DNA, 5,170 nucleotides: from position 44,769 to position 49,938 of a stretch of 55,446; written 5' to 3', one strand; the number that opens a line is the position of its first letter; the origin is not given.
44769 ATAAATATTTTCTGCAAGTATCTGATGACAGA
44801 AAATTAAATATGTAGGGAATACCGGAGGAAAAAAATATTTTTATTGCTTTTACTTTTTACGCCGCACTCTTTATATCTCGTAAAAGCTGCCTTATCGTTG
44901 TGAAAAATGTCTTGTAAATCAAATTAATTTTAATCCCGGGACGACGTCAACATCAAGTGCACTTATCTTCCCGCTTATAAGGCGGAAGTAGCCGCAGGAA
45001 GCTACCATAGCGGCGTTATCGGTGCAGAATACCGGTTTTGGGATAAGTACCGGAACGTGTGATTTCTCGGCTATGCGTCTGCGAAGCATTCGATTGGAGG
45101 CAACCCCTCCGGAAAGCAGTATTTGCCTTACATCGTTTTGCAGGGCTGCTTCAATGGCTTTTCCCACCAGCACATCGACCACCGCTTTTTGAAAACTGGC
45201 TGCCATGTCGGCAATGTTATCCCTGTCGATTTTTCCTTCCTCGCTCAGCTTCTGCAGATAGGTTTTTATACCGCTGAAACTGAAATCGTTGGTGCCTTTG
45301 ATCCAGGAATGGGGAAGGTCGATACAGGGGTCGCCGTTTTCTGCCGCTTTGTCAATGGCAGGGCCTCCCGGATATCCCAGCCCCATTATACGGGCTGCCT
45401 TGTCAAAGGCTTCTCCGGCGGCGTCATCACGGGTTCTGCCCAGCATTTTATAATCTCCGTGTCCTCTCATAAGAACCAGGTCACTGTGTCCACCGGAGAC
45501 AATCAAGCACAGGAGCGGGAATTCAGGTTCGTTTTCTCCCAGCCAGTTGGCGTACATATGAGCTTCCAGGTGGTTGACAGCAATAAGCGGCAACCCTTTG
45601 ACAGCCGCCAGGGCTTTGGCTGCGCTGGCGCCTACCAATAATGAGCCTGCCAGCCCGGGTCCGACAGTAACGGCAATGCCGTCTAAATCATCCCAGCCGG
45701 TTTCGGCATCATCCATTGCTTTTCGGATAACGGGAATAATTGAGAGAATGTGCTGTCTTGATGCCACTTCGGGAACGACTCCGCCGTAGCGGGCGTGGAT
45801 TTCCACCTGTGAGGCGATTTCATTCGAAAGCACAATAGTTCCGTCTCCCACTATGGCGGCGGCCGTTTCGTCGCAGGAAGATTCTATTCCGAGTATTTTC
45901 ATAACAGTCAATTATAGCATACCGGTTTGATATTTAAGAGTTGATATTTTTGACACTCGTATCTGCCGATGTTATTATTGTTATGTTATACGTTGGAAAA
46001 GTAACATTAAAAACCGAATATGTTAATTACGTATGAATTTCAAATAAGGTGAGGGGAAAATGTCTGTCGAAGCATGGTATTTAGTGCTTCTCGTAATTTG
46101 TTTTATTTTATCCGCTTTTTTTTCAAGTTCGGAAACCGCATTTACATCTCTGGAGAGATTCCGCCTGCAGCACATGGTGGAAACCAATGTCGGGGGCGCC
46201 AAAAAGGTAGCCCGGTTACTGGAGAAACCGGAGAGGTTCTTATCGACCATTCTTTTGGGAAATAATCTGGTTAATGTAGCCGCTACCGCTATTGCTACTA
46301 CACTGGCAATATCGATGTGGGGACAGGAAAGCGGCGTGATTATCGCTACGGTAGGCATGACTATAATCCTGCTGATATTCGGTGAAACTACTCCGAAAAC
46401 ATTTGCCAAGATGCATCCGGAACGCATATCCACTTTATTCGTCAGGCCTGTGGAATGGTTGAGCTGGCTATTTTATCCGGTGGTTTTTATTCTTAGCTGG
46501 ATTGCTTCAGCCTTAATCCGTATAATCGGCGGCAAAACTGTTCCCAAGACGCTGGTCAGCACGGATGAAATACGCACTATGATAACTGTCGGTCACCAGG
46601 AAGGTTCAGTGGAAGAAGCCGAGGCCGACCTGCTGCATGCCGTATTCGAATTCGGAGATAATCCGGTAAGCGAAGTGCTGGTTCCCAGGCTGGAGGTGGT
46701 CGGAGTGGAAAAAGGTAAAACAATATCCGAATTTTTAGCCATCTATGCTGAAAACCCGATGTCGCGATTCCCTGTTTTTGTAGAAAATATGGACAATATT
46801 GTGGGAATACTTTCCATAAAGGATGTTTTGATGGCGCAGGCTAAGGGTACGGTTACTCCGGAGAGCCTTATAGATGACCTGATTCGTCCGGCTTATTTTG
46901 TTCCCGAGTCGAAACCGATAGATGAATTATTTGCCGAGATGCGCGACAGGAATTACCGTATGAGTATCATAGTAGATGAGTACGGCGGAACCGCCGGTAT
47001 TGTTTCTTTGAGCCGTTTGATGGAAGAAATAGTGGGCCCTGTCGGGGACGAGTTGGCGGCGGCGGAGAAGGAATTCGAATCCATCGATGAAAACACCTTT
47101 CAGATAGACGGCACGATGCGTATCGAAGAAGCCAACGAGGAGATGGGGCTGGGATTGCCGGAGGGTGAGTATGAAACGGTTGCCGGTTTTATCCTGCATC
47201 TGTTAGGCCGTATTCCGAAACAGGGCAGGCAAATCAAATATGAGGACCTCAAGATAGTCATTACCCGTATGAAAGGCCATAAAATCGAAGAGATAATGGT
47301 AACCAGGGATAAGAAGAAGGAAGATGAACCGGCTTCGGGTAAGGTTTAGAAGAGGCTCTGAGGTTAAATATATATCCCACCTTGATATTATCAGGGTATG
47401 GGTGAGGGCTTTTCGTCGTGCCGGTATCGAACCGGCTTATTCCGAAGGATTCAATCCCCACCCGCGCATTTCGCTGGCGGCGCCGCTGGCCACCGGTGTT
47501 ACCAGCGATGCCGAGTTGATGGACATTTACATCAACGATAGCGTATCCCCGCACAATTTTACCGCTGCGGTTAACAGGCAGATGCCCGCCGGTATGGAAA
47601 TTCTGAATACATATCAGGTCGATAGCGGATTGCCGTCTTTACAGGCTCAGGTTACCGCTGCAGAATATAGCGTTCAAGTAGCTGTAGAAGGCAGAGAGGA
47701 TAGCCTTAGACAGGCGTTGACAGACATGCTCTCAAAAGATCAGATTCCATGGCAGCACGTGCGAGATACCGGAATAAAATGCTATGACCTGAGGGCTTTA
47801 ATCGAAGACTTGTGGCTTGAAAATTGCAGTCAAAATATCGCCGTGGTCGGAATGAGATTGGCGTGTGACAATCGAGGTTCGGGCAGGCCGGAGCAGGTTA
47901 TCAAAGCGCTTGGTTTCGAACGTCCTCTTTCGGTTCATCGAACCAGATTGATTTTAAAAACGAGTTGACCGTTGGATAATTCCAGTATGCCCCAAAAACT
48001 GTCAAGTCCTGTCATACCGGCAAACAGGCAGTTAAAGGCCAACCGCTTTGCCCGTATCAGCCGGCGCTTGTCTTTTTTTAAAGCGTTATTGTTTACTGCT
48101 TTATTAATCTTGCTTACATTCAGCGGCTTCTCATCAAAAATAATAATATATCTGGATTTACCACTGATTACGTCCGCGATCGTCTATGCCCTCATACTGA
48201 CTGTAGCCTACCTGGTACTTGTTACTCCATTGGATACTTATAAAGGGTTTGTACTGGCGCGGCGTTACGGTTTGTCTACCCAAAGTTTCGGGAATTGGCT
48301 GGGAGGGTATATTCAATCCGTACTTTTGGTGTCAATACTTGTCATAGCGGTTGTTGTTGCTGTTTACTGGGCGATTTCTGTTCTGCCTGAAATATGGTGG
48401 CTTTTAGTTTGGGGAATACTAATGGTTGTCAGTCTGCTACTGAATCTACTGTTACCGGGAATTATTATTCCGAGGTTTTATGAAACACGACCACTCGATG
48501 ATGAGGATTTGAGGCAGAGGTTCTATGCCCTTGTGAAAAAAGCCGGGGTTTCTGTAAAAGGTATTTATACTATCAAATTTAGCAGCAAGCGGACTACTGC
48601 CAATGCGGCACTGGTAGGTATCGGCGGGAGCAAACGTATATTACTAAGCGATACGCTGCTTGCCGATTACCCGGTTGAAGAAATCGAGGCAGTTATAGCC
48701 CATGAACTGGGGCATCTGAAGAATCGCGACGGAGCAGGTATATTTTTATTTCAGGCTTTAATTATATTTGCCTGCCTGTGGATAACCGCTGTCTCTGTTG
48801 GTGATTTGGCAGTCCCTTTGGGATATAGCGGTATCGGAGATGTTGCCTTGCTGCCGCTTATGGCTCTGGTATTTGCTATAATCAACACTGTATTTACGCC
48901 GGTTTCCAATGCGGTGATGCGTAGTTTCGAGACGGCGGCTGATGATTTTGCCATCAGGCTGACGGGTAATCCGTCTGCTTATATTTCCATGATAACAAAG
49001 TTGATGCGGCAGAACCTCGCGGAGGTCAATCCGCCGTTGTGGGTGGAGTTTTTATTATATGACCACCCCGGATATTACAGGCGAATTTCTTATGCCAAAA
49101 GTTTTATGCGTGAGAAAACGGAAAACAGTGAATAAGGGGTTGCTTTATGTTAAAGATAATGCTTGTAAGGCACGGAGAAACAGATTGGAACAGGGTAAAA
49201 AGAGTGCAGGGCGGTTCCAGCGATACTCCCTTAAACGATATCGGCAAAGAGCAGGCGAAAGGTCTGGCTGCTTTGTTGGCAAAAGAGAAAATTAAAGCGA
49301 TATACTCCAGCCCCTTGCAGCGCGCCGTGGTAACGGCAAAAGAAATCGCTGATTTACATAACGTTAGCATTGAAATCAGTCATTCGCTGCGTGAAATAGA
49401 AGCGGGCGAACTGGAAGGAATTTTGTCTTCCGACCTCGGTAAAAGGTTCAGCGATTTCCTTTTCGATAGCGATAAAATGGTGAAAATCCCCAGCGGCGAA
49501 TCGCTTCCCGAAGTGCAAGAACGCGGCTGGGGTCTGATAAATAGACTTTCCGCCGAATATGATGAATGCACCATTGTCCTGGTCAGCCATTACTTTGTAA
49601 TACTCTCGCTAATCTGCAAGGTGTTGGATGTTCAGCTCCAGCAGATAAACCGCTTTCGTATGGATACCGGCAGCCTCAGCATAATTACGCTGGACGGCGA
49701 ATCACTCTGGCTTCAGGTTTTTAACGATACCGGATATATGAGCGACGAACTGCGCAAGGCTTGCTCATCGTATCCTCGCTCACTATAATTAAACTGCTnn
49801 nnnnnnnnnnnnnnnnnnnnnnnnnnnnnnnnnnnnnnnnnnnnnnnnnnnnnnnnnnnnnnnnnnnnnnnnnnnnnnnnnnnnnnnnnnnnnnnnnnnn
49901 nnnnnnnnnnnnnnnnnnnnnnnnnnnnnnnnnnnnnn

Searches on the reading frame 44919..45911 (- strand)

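Call 69: search_protein_families(library=pfam, proteins=[window:44919-45911:-], max_evalue=0.0001)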
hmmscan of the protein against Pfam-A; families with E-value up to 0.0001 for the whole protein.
window:44919-45911:- (330 aa): 2 families
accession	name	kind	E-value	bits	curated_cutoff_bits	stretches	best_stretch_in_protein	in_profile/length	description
PF00814.31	TsaD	-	2.5e-92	309.8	24.8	1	27-304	2-263/264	tRNA N6-adenosine threonylcarbamoyltransferase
PF22521.2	HypF_C_2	-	1.9e-08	34.8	27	1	216-298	150-234/241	Carbamoyltransferase, Kae1-like Domain, second subdomain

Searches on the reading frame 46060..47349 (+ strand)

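Call 70: search_protein_families(library=pfam, proteins=[window:46060-47349:+], max_evalue=0.0001)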
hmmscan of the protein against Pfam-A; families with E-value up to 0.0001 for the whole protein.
window:46060-47349:+ (429 aa): 3 families
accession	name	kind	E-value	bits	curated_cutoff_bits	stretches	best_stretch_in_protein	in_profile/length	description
PF01595.25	CNNM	-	5.3e-58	196.1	28.4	1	10-188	2-181/181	Cyclin M transmembrane N-terminal domain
PF03471.22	CorC_HlyC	-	1.1e-23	83.5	27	1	341-417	2-80/81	Transporter associated domain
PF00571.33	CBS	-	4.5e-15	56.1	24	2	275-325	6-56/57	CBS domain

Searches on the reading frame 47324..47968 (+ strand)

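Call 70: search_protein_families(library=pfam, proteins=[window:47324-47968:+], max_evalue=0.0001)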
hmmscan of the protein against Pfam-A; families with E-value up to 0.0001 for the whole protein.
window:47324-47968:+ (214 aa): 1 family
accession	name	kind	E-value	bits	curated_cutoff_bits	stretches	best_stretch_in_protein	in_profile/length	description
PF10105.14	DUF2344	-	1e-50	172.5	23.8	1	3-189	1-176/176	Uncharacterized protein conserved in bacteria (DUF2344)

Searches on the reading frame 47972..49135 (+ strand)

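Call 70: search_protein_families(library=pfam, proteins=[window:47972-49135:+], max_evalue=0.0001)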
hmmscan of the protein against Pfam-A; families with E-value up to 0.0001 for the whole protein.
window:47972-49135:+ (387 aa): 2 families
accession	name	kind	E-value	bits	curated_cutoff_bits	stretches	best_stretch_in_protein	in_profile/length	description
PF01435.24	Peptidase_M48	-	2.6e-24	86.5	20.3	1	174-375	1-182/186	Peptidase family M48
PF16491.10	Peptidase_M48_N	-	6.1e-21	75.5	27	1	6-170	11-178/179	CAAX prenyl protease N-terminal, five membrane helices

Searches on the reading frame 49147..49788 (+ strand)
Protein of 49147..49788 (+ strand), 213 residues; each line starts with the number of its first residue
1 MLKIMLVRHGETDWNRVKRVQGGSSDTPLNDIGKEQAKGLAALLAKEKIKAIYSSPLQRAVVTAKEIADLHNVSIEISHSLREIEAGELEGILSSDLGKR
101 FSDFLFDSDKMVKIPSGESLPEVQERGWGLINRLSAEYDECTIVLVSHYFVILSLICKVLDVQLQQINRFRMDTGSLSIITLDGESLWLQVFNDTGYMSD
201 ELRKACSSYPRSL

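Call 70: search_protein_families(library=pfam, proteins=[window:49147-49788:+], max_evalue=0.0001)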
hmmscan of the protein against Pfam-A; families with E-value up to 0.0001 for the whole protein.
window:49147-49788:+ (213 aa): 1 family
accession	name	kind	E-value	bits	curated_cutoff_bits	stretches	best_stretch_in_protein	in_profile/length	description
PF00300.27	His_Phos_1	-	7.8e-52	176.2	21.7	1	4-195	1-194/194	Histidine phosphatase superfamily (branch 1)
